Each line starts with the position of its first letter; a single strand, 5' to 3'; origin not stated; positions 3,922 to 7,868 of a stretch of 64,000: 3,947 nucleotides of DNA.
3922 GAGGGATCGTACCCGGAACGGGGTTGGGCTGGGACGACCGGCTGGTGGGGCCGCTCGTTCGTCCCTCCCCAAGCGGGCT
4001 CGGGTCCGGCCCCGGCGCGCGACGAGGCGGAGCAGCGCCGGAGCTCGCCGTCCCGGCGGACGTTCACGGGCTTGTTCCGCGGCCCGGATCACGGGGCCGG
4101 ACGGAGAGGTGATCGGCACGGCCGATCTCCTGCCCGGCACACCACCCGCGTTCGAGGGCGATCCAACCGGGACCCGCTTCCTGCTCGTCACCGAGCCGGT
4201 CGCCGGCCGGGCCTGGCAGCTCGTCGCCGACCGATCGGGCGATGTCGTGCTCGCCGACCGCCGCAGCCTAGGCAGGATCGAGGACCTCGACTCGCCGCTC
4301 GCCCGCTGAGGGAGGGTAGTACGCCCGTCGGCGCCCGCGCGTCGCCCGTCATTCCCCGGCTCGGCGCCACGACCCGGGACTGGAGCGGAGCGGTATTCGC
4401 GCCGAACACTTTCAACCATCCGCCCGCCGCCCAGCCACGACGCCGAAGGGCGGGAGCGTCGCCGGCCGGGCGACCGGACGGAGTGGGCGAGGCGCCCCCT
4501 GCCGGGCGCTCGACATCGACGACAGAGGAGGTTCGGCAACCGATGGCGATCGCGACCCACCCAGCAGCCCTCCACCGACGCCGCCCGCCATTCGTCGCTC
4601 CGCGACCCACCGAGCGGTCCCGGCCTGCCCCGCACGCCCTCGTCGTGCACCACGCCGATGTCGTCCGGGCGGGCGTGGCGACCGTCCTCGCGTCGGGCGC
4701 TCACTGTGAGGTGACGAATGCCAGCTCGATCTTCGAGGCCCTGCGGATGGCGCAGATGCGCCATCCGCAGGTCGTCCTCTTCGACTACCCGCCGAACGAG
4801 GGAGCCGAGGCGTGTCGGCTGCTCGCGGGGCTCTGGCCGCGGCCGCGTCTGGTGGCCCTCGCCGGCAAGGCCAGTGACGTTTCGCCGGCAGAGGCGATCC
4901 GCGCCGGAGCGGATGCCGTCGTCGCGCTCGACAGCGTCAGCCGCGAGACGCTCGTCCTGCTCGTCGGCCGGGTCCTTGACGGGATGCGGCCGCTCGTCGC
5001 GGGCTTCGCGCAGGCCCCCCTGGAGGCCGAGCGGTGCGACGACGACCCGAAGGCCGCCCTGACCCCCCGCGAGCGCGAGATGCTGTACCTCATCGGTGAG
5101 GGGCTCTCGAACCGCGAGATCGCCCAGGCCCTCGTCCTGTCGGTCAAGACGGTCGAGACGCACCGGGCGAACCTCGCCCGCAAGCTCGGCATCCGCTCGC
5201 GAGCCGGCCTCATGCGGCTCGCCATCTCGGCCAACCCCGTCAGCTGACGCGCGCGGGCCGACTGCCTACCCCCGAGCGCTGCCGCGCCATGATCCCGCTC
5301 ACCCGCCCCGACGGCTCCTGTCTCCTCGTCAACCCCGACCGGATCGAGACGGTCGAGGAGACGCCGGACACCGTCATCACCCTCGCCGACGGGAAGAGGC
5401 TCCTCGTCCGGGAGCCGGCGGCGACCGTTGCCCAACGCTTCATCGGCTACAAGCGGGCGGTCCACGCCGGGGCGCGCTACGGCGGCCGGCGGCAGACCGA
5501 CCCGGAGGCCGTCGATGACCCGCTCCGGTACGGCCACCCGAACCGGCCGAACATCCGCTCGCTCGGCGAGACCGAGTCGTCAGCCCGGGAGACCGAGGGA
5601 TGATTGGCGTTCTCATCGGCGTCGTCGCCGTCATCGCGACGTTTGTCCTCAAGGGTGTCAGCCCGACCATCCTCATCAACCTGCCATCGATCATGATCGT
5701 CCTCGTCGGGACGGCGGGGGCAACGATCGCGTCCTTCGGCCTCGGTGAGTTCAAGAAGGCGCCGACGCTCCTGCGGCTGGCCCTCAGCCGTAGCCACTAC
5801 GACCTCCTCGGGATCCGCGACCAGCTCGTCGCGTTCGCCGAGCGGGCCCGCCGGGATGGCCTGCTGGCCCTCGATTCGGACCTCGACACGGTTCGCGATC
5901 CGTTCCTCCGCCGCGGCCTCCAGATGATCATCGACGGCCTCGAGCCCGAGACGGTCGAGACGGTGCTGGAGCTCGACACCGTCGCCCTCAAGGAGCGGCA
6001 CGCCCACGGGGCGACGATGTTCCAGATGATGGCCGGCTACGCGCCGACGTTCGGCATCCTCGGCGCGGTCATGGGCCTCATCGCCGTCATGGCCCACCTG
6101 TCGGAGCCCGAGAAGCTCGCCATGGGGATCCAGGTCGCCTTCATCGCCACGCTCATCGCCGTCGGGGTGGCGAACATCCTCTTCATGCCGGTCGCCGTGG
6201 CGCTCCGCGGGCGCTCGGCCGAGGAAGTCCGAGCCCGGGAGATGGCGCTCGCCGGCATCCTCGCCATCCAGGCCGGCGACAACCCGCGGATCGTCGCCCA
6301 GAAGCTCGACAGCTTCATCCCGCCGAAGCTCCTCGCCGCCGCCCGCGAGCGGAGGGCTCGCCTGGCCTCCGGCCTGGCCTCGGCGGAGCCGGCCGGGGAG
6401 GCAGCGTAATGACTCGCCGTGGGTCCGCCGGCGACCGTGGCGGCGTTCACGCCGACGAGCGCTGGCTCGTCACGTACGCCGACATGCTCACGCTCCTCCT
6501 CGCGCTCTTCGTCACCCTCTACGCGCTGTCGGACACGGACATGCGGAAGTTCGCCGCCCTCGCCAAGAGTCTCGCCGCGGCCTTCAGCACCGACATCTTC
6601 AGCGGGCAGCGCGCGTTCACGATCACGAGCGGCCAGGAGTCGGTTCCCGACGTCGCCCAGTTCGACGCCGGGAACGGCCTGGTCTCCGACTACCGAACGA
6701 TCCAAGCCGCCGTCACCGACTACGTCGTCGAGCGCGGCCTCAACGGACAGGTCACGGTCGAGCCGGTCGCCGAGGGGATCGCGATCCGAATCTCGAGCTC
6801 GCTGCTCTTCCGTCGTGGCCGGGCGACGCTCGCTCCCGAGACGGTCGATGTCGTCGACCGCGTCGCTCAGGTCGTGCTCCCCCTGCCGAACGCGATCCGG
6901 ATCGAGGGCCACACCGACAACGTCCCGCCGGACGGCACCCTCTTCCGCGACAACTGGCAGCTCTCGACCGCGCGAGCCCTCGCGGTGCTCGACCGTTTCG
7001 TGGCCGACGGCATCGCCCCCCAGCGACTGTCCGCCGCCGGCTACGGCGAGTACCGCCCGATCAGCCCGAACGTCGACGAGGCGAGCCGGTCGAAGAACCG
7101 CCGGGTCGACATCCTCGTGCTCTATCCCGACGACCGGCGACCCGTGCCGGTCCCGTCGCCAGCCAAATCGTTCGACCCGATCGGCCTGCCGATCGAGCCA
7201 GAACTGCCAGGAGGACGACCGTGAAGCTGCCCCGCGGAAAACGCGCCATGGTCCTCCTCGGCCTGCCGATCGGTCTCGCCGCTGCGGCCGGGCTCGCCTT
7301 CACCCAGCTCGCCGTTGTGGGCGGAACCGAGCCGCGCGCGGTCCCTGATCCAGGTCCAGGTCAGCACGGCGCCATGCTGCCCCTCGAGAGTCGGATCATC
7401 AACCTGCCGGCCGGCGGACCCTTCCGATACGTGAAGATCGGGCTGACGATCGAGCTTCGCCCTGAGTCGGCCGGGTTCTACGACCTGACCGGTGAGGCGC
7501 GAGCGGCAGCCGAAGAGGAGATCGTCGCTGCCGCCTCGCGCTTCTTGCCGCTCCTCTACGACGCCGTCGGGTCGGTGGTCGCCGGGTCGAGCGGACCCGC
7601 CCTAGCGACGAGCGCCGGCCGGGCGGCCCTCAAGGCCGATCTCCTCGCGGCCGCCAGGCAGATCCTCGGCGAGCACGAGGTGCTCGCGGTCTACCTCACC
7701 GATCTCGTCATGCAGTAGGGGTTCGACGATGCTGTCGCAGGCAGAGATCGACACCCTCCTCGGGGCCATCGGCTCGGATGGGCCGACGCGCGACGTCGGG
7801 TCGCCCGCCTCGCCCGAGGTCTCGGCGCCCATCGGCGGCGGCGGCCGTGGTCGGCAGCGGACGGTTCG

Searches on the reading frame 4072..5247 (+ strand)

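Call 15: search_protein_families(library=pfam, proteins=[window:4072-5247:+], max_evalue=0.01)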
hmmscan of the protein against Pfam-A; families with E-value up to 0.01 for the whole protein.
window:4072-5247:+ (391 aa): 3 families
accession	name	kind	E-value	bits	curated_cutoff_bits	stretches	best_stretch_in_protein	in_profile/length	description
PF00196.25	GerE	-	5.3e-18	64.8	23.5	1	329-384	2-57/57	Bacterial regulatory proteins, luxR family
PF08281.18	Sigma70_r4_2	-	5.2e-07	29.6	25.7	1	329-366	10-48/54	Sigma-70, region 4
PF00072.30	Response_reg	-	1.1e-06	29.3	30.2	1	190-284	2-97/111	Response regulator receiver domain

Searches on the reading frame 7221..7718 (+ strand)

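Call 49: search_protein_families(library=pfam, proteins=[window:7221-7718:+], max_evalue=0.1)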
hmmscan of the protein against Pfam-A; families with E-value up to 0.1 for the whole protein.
window:7221-7718:+ (165 aa): 1 family
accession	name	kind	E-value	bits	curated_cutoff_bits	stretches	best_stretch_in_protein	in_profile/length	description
PF03748.19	FliL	-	3.2e-12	47.3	24.6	1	53-165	2-103/103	Flagellar basal body-associated protein FliL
